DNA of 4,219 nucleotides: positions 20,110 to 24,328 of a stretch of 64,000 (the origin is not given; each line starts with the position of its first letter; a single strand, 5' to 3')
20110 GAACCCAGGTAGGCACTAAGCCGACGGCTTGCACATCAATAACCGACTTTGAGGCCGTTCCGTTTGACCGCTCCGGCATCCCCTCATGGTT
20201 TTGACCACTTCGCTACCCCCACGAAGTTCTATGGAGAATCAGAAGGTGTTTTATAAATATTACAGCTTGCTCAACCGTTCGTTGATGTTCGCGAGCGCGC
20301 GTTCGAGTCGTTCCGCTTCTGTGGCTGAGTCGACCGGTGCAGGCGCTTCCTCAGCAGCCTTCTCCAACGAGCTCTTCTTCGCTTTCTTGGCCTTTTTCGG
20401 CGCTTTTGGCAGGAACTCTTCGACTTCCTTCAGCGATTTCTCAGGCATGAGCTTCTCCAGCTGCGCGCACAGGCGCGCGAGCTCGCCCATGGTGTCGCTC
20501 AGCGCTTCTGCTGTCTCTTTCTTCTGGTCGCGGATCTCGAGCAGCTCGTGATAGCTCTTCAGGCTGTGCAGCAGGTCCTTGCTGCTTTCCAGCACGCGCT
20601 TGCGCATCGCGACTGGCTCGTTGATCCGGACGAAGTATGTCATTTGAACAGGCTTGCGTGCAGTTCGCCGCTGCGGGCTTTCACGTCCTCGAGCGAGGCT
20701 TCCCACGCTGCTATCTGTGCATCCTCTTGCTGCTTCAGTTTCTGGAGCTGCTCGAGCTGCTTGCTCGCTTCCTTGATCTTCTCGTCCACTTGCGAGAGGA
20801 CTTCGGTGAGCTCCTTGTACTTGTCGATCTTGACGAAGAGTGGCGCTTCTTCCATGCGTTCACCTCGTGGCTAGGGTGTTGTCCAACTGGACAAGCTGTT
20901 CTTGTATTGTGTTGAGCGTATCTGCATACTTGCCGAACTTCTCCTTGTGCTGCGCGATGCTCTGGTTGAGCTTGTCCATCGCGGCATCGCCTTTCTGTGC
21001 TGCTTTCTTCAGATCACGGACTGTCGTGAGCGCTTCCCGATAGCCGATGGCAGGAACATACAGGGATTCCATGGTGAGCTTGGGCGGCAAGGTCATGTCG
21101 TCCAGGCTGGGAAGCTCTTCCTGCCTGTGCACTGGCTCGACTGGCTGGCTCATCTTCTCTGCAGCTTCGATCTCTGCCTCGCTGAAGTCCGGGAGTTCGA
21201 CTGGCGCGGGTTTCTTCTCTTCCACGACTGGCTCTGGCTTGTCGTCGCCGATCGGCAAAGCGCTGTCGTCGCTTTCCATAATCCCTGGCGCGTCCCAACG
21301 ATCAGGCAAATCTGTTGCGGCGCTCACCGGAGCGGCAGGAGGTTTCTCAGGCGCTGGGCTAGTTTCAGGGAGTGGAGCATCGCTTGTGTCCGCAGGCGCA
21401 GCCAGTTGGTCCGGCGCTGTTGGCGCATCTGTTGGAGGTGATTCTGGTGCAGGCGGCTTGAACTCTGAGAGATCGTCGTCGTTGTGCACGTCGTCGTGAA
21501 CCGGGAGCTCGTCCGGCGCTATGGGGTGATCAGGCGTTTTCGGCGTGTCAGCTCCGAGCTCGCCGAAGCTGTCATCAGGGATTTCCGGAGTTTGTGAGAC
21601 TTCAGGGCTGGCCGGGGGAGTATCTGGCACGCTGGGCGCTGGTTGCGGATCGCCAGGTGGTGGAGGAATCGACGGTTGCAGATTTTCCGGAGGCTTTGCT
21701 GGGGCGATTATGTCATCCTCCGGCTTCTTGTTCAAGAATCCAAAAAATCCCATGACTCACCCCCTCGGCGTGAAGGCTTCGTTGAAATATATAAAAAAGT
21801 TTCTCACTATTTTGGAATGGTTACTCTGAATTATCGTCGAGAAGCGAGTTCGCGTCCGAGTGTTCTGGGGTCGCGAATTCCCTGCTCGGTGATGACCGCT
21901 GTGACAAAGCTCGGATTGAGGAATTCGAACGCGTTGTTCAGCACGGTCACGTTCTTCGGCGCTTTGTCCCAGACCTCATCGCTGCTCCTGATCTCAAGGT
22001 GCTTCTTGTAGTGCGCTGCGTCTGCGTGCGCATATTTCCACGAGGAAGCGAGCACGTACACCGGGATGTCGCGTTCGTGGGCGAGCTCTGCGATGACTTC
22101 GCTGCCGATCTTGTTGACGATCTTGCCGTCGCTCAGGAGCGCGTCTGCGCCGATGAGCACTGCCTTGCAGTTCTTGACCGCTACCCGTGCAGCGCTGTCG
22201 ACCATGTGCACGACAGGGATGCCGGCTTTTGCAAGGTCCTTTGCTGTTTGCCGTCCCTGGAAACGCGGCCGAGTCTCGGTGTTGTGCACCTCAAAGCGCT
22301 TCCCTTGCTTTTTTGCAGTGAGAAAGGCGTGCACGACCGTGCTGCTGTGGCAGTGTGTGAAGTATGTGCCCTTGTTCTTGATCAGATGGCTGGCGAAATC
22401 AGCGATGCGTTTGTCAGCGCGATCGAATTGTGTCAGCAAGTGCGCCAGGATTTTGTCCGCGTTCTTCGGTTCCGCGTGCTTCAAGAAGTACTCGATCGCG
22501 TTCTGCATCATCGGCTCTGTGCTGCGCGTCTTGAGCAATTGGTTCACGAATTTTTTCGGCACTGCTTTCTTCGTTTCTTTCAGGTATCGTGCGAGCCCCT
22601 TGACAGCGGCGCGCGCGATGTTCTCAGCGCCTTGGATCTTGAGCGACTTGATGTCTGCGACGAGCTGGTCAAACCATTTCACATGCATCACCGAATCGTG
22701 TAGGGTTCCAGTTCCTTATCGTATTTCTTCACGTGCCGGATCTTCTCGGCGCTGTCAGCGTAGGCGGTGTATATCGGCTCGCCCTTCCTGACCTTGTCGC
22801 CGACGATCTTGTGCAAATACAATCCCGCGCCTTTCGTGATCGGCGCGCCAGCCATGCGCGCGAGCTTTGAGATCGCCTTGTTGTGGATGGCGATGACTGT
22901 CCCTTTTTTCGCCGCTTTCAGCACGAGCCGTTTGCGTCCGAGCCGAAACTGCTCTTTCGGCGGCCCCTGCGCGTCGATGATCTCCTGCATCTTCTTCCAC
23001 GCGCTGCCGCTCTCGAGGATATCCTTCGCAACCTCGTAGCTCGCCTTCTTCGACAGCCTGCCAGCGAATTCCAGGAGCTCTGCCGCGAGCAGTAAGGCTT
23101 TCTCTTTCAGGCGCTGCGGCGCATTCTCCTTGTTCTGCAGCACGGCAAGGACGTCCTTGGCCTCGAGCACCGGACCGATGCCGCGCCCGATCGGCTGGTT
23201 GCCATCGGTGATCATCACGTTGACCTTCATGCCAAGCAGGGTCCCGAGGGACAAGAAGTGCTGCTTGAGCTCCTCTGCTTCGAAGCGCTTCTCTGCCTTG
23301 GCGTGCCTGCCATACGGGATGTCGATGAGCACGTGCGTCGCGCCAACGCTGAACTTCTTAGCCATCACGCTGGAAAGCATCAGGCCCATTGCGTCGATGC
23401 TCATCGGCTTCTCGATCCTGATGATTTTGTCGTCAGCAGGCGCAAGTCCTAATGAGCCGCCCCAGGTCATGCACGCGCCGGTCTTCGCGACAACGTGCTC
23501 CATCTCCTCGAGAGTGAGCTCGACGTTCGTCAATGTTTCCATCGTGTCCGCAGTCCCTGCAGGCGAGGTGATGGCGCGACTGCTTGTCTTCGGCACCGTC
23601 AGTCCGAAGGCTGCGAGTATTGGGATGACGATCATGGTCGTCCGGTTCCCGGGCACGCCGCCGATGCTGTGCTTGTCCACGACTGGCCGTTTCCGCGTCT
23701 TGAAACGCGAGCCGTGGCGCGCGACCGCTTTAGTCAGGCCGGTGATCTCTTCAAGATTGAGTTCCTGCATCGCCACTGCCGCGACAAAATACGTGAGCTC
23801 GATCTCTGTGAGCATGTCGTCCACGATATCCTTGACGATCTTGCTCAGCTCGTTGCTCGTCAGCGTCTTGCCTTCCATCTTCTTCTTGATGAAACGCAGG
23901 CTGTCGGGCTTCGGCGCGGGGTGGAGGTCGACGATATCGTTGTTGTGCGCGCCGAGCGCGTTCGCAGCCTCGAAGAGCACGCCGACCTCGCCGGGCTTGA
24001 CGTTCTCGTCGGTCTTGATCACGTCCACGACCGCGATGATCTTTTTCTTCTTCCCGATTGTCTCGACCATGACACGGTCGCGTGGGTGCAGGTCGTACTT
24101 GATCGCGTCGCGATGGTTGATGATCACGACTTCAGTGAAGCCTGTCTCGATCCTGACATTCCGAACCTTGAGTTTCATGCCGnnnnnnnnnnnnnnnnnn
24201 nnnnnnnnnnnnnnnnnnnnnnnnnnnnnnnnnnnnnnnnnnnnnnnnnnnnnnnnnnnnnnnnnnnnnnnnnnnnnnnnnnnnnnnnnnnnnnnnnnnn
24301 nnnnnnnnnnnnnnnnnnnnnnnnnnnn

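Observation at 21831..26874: AMP-salvage/RuBisCO form III operon with poly-lysine tail on RbcL and a co-operonic beta-CASP nuclease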

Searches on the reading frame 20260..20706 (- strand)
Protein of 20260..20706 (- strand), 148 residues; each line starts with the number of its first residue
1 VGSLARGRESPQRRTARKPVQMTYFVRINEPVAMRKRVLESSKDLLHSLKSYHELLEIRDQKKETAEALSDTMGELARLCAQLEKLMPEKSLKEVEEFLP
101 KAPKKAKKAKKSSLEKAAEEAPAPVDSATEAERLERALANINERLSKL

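Call 3: search_protein_families(library=pfam, proteins=[window:20260-20706:-])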
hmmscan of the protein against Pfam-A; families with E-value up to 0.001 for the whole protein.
window:20260-20706:- (148 aa): 0 families

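Call 57: search_protein_families(library=pfam, proteins=[window:20260-20643:-], max_evalue=1)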
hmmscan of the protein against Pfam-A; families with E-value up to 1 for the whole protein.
window:20260-20643:- (127 aa): 9 families
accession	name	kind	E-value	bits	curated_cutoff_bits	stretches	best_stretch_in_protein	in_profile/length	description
PF14775.11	NYD-SP28_assoc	-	0.043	14.3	27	1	24-61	21-58/60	Sperm tail C-terminal domain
PF12531.13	DUF3731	-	0.045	14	25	1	22-89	69-135/248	DNA-K related protein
PF12795.12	MscS_porin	-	0.072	13.1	34.4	1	69-126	37-96/238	Mechanosensitive ion channel porin domain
PF05461.16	ApoL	-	0.078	12.8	25.9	1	29-89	5-65/298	Apolipoprotein L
PF24550.1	LIS_MGM1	-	0.15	12.6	27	1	38-125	3-90/100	Dynamin-like GTPase MGM1-like, lipid interacting stalk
PF05524.18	PEP-utilisers_N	-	0.17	12.5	24.4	0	96-126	23-53/121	PEP-utilising enzyme, N-terminal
PF12732.12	YtxH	-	0.44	11.4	37.5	1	13-55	26-62/71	YtxH-like protein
PF03961.19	FapA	-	0.55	10.2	31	1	37-127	124-215/272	Flagellar Assembly Protein A beta solenoid domain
PF04632.18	FUSC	-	0.81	8.7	30.9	1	21-120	228-313/660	Fusaric acid resistance protein family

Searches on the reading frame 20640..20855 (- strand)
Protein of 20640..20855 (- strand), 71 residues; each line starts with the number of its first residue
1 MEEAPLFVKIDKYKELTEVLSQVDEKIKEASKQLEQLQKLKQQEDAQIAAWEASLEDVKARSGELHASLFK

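Call 57: search_protein_families(library=pfam, proteins=[window:20640-20855:-], max_evalue=1)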
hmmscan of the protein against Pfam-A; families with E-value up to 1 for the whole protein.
window:20640-20855:- (71 aa): 18 families
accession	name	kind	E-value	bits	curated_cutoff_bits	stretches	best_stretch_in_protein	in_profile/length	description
PF06810.17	Phage_scaffold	-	0.0024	18.3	35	1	7-59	30-83/170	Phage capsid assembly scaffolding protein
PF05266.19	DUF724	-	0.0063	16.8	38.4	1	13-64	125-176/188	Protein of unknown function (DUF724)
PF13863.11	DUF4200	-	0.0086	16.8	29.7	1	14-68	48-102/119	Domain of unknown function (DUF4200)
PF13093.11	FTA4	-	0.01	16.2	24.8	1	9-43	124-158/199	Kinetochore complex Fta4 of Sim4 subunit, or CENP-50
PF07303.18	Occludin_ELL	-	0.015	16.5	31.2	1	11-59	22-70/101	Occludin homology domain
PF19314.4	DUF5917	-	0.021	15.3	27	1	11-45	54-88/94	Family of unknown function (DUF5917)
PF02403.27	Seryl_tRNA_N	-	0.022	15.5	28.2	1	13-59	24-70/108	Seryl-tRNA synthetase N-terminal domain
PF17675.6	APG6_N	-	0.025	15.5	45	1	12-62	47-97/132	Apg6 coiled-coil region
PF11932.13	DUF3450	-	0.031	14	32.6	1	13-69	46-102/241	Protein of unknown function (DUF3450)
PF08514.17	STAG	-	0.039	14.3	25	1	14-52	74-112/114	STAG domain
PF07072.16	ZapD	-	0.039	14.1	27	1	14-68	30-87/210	Cell division protein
PF01920.25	Prefoldin_2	-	0.068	13.6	27.6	1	15-56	59-100/106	Prefoldin subunit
PF18915.5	DUF5667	-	0.077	13.9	27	1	2-58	42-96/99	Domain of unknown function (DUF5667)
PF10046.14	BLOC1_2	-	0.088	13.6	33.4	1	10-44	33-67/96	Biogenesis of lysosome-related organelles complex-1 subunit 2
PF22105.2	DUF6943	-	0.1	13.2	27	1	7-46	73-113/131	Family of unknown function (DUF6943)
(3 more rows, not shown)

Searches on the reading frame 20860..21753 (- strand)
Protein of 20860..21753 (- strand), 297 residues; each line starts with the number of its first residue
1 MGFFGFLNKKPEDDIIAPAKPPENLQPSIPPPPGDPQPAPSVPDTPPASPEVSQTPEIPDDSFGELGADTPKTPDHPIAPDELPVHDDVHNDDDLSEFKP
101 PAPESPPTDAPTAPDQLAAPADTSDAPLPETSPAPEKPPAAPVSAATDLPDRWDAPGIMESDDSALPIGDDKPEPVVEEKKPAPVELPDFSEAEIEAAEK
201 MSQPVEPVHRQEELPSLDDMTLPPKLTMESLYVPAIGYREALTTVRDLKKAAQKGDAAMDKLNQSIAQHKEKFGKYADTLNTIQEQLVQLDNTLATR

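Call 3: search_protein_families(library=pfam, proteins=[window:20860-21753:-])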
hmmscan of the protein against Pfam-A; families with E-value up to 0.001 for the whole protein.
window:20860-21753:- (297 aa): 0 families

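Call 57: search_protein_families(library=pfam, proteins=[window:20860-21753:-], max_evalue=1)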
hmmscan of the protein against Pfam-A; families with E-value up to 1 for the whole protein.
window:20860-21753:- (297 aa): 2 families
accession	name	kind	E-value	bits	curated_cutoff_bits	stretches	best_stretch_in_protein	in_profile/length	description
PF20155.4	TMP_3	-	0.034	14.3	41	1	244-294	132-183/192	Tape measure protein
PF06013.18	WXG100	-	0.18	12.5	27.3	1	257-295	44-82/86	Proteins of 100 residues with WXG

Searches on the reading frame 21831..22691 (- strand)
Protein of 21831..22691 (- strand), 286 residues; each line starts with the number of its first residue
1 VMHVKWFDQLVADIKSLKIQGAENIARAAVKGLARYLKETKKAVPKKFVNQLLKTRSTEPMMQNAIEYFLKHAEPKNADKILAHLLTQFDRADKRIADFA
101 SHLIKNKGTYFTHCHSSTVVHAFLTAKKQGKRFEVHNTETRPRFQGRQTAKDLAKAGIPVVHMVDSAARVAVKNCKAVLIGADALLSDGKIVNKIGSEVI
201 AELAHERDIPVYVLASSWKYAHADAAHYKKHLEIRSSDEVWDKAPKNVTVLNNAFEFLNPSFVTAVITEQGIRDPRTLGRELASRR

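Call 3: search_protein_families(library=pfam, proteins=[window:21831-22691:-])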
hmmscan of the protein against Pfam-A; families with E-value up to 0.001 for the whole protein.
window:21831-22691:- (286 aa): 1 family
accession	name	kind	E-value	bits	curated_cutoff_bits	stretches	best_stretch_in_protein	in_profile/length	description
PF01008.23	IF-2B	-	2.4e-54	184.9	22.4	1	18-275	1-280/280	Initiation factor 2 subunit family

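Call 4: search_protein_families(library=ncbifam, proteins=[window:21831-22691:-])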
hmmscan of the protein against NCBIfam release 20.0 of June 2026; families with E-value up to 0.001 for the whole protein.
window:21831-22691:- (286 aa): 8 families
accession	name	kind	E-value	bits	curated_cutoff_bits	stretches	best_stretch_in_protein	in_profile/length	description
TIGR00511.1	ribulose_e2b2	equivalog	1.8e-52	178.5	314.1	1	11-276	6-289/301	ribose 1,5-bisphosphate isomerase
TIGR00524.1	eIF-2B_rel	subfamily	3.9e-44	151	185.85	1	8-273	5-301/303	S-methyl-5-thioribose-1-phosphate isomerase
NF004326.0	PRK05720.1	subfamily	1e-33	116.6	271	1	5-276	38-343/358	s-methyl-5-thioribose-1-phosphate isomerase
NF006210.0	PRK08335.1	equivalog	7.4e-30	104.1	339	1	8-273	7-269/275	translation initiation factor IF-2B subunit alpha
TIGR00512.1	salvage_mtnA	equivalog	5.7e-29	101.1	279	1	3-273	26-333/335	S-methyl-5-thioribose-1-phosphate isomerase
NF004700.0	PRK06036.1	equivalog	4.2e-26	91.8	528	1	2-276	28-331/339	S-methyl-5-thioribose-1-phosphate isomerase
NF004436.0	PRK05772.1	equivalog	3.6e-23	82.4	521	1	106-273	175-349/363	S-methyl-5-thioribose-1-phosphate isomerase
NF004994.0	PRK06372.1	equivalog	8.4e-19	68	249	1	91-276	72-249/253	translation initiation factor IF-2B subunit delta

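Call 42: search_solved_structures(query=window:21831-22691:-, max_evalue=1e-10, show_alignments=1)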
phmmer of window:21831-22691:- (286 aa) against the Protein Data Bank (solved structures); distinct sequences matched with E-value up to 1e-10: 29.
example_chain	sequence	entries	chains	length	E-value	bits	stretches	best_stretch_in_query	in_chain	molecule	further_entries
5yfj_A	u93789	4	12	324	8.4e-40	140.1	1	5-275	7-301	Ribose 1,5-bisphosphate isomerase | Ribose-1,5-bisphosphate isomerase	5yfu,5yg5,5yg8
5yft_A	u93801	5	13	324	4.2e-39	137.8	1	5-275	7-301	Ribose 1,5-bisphosphate isomerase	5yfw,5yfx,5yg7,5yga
5yfs_A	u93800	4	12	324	2.4e-38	135.3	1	5-275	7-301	Ribose 1,5-bisphosphate isomerase | Ribose-1,5-bisphosphate isomerase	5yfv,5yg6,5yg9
3a11_A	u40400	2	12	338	4.6e-38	134.4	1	5-275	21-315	Translation initiation factor eIF-2B, delta subunit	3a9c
3vm6_A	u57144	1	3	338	1.3e-36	129.6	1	5-275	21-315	Translation initiation factor eIF-2B, delta subunit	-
1vb5_A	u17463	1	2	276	1.1e-22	84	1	10-275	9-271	translation initiation factor eIF-2B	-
1t9k_A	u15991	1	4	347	6.3e-22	81.5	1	5-275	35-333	Probable methylthioribose-1-phosphate isomerase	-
6caj_H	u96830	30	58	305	1.7e-20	76.8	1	88-282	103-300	Translation initiation factor eIF-2B subunit alpha | Translation initiation factor eIF2B subunit alpha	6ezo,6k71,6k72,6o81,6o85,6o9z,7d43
9y3t_G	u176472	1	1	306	1.7e-20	76.8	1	88-282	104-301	Translation initiation factor eIF2B subunit alpha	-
7f66_A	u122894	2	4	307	1.7e-20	76.8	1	88-282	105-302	Translation initiation factor eIF-2B subunit alpha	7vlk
7kma_A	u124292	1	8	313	1.8e-20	76.7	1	88-282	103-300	Translation initiation factor eIF-2B subunit alpha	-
3ecs_A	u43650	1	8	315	1.9e-20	76.7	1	88-282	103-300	Translation initiation factor eIF-2B subunit alpha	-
7l70_G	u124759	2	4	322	2e-20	76.6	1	88-282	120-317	Translation initiation factor eIF-2B subunit alpha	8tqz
9qc6_A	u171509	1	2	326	2e-20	76.6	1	88-282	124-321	Translation initiation factor eIF2B subunit alpha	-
7kmf_H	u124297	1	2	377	3.2e-20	75.9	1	88-282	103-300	Translation initiation factor eIF-2B subunit alpha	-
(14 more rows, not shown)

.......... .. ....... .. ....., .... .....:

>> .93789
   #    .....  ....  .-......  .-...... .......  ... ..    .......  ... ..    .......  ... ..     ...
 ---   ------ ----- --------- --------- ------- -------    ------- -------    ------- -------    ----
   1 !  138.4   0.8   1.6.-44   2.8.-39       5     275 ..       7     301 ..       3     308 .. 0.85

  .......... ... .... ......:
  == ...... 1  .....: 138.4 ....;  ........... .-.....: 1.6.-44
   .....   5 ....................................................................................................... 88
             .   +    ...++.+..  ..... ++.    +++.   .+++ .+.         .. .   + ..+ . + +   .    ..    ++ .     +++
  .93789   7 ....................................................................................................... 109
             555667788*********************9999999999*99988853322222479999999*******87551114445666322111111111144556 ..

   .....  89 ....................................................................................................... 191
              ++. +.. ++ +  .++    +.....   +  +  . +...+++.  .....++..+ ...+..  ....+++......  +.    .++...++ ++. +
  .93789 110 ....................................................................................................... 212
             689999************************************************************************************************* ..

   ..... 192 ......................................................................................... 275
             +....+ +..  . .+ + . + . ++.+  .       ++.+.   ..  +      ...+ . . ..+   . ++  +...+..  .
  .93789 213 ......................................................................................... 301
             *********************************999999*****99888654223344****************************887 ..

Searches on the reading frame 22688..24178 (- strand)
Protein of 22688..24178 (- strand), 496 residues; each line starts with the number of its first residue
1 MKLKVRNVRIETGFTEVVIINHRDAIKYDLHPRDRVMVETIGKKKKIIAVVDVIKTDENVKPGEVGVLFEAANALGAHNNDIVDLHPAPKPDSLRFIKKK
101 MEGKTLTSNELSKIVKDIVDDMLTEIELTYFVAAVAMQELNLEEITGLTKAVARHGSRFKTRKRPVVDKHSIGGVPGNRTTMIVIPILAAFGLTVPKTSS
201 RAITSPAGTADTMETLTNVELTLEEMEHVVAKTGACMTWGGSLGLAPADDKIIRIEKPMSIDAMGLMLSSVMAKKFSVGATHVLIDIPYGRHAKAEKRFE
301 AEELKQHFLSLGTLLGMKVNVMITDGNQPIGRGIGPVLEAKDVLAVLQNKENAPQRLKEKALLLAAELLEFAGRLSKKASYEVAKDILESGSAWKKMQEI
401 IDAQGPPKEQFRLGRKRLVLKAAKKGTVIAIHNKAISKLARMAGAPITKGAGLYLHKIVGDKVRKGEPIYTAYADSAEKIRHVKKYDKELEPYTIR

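Call 3: search_protein_families(library=pfam, proteins=[window:22688-24178:-])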
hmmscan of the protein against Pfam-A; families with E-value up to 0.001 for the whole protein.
window:22688-24178:- (496 aa): 3 families
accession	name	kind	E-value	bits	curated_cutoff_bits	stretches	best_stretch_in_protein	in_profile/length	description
PF00591.27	Glycos_transf_3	-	1.1e-13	51.9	27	1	165-393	3-252/253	Glycosyl transferase family, a/b domain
PF02885.22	Glycos_trans_3N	-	1.9e-12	47.2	26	1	96-156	3-63/63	Glycosyl transferase family, helical bundle domain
PF07831.19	PYNP_C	-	2.2e-11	43.7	27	1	428-487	2-69/75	Pyrimidine nucleoside phosphorylase C-terminal domain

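Call 4: search_protein_families(library=ncbifam, proteins=[window:22688-24178:-])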
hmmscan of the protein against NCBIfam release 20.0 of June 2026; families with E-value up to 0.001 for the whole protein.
window:22688-24178:- (496 aa): 9 families
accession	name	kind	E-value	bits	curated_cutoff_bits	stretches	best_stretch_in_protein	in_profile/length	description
NF003338.0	PRK04350.1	subfamily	7.1e-183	608.5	434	1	1-494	1-493/502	thymidine phosphorylase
TIGR02645.1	ARCH_P_rylase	hypoth_equivalog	6.7e-175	582.2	434.6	1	3-495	1-491/493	putative thymidine phosphorylase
TIGR03327.1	AMP_phos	equivalog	1.1e-168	561.8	535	1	2-495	1-492/500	AMP phosphorylase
TIGR02644.1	Y_phosphoryl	subfamily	6.5e-70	236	409.05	1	96-486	4-409/417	pyrimidine-nucleoside phosphorylase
NF004490.0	PRK05820.1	equivalog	3.3e-63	213.9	269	1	95-485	7-414/439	thymidine phosphorylase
NF004747.0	PRK06078.1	equivalog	1.2e-51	175.6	559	1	96-488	6-413/434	pyrimidine-nucleoside phosphorylase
TIGR02643.1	T_phosphoryl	equivalog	4.5e-44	151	570.7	1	96-436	6-358/437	thymidine phosphorylase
TIGR01245.1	trpD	equivalog_domain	5.5e-18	65.4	199.05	1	98-236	2-144/330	anthranilate phosphoribosyltransferase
NF011201.0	PRK14607.1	equivalog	1.6e-17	63.4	670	1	92-236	194-341/534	bifunctional anthranilate synthase component II/anthranilate phosphoribosyltransferase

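Call 64: search_solved_structures(query=window:22688-24178:-, max_evalue=1e-20)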
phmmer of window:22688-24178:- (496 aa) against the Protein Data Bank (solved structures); distinct sequences matched with E-value up to 1e-20: 14.
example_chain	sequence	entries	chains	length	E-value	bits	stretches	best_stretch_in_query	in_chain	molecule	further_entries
4ga5_B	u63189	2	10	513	3e-120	405.4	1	1-491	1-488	Putative thymidine phosphorylase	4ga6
4ga4_A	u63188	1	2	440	6.2e-112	378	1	91-491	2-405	Putative thymidine phosphorylase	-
3h5q_A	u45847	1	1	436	4.7e-40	141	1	95-489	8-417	Pyrimidine-nucleoside phosphorylase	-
2dsj_A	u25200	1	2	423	1.5e-39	139.3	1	94-473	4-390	Pyrimidine-nucleoside (Thymidine) phosphorylase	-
7m7k_B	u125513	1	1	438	2.1e-39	138.9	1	96-485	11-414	Pyrimidine-nucleoside phosphorylase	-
5oln_A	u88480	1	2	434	7.2e-39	137.1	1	96-479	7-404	Pyrimidine-nucleoside phosphorylase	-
5ep8_A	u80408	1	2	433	4.5e-38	134.5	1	96-479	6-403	Pyrimidine-nucleoside phosphorylase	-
1brw_A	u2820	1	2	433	5e-38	134.3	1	96-479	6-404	PROTEIN (PYRIMIDINE NUCLEOSIDE PHOSPHORYLASE)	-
1uou_A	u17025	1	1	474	8.1e-36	127.1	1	86-475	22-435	THYMIDINE PHOSPHORYLASE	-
2j0f_A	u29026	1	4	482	8.3e-36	127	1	86-469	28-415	THYMIDINE PHOSPHORYLASE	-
2wk5_A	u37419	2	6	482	1.1e-35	126.6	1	86-469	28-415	THYMIDINE PHOSPHORYLASE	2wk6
1azy_A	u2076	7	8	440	5.1e-26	94.7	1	96-409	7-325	THYMIDINE PHOSPHORYLASE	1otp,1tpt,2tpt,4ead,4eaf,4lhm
4x46_A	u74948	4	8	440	6.9e-26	94.3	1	96-410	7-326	Thymidine phosphorylase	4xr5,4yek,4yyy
5ey3_A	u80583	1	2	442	6.9e-26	94.3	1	96-410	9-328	Thymidine phosphorylase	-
